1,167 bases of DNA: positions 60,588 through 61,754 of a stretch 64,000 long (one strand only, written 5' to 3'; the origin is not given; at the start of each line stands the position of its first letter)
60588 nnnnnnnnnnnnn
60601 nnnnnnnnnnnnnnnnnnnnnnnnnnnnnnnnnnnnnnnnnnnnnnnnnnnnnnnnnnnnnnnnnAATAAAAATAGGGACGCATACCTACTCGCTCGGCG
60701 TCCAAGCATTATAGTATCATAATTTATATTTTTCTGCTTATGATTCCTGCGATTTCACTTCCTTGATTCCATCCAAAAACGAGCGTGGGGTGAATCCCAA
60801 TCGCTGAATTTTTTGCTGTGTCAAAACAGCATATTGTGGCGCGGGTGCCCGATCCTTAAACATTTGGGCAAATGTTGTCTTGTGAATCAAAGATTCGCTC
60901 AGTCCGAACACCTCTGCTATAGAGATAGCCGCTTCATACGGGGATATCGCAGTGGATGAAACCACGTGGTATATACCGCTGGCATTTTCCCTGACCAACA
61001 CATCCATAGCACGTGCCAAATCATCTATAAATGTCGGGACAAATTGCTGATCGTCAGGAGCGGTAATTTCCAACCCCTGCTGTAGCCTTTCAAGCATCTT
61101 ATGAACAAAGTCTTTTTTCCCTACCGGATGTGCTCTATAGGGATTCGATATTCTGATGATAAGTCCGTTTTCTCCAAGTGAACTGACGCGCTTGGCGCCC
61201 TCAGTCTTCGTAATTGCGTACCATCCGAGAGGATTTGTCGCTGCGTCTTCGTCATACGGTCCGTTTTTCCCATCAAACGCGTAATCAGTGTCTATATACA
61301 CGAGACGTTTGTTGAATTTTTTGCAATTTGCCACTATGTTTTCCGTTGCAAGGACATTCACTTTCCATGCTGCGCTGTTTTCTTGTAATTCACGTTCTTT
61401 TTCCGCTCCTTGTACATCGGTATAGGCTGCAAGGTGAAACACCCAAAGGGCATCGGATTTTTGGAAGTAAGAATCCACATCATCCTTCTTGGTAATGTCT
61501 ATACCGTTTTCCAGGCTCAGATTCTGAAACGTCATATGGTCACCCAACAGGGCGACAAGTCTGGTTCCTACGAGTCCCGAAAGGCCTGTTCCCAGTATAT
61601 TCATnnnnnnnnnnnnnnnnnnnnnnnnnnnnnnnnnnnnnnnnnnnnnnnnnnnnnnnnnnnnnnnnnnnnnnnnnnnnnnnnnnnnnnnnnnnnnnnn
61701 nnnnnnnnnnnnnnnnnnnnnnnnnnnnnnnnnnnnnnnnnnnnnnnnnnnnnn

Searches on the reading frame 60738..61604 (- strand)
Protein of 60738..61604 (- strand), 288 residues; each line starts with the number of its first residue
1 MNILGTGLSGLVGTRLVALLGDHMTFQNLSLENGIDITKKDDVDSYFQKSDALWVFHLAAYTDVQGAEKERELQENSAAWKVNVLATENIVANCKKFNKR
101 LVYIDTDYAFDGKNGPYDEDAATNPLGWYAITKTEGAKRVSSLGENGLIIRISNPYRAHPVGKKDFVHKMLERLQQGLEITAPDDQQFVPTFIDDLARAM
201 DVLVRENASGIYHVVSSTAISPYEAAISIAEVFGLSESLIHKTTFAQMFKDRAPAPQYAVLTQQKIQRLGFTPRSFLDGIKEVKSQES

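Call 10: search_protein_families(library=pfam, proteins=[window:60738-61604:-], max_evalue=0.001)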
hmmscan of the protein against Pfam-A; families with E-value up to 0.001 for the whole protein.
window:60738-61604:- (288 aa): 5 families
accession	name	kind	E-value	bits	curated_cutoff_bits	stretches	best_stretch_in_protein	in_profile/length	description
PF04321.23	RmlD_sub_bind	-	6.6e-55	186.6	27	1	1-283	1-281/287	RmlD substrate binding domain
PF01370.27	Epimerase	-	9.5e-18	64.9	20.9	1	6-209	4-230/240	NAD dependent epimerase/dehydratase family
PF02719.21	Polysacc_synt_2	-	3.8e-06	26.7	20.2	1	36-112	62-134/293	Polysaccharide biosynthesis protein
PF16363.11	GDP_Man_Dehyd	-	1.6e-05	25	27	1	28-209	53-242/332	GDP-mannose 4,6 dehydratase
PF01073.25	3Beta_HSD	-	5.6e-05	22.7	22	1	34-106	51-116/280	3-beta hydroxysteroid dehydrogenase/isomerase family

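Call 50: find_encoding_contigs(protein=window:60738-61604:-, flank=10000, max_places=3)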
Protein window:60738-61604:- (288 aa): 5 contigs read that carry it; 2 places shown.
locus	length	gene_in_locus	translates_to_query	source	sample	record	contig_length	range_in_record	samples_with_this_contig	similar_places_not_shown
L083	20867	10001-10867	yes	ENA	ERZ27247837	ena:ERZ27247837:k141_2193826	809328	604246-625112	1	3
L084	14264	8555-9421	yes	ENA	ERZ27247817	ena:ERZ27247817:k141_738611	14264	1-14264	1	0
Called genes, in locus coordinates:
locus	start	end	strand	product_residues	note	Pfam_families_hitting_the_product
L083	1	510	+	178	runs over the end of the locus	-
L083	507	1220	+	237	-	PF20720:nSTAND3 (faint), PF00005:ABC_tran, PF13304:AAA_21 (faint)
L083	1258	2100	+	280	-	PF18075:FtsX_ECD, PF02687:FtsX (weak)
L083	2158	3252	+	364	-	PF01551:Peptidase_M23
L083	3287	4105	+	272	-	-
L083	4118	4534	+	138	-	PF04892:VanZ-LLP1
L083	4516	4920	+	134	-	PF02367:TsaE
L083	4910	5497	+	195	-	PF01300:Sua5_yciO_yrdC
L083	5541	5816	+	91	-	PF00814:TsaD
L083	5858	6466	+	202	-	PF27226:AF_1845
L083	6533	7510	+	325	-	PF00188:CAP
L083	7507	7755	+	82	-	-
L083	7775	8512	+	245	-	PF00483:NTP_transferase, PF12804:NTP_transf_3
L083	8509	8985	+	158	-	PF00908:dTDP_sugar_isom, PF14667:Polysacc_synt_C (weak)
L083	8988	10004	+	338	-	PF01073:3Beta_HSD, PF01370:Epimerase, PF02719:Polysacc_synt_2, PF04321:RmlD_sub_bind, PF07993:NAD_binding_4, PF16363:GDP_Man_Dehyd, PF13460:NAD_binding_10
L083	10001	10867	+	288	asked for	PF01370:Epimerase, PF04321:RmlD_sub_bind, PF16363:GDP_Man_Dehyd (weak), PF02719:Polysacc_synt_2 (weak)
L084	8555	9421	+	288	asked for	PF01370:Epimerase, PF04321:RmlD_sub_bind, PF16363:GDP_Man_Dehyd (weak), PF02719:Polysacc_synt_2 (weak)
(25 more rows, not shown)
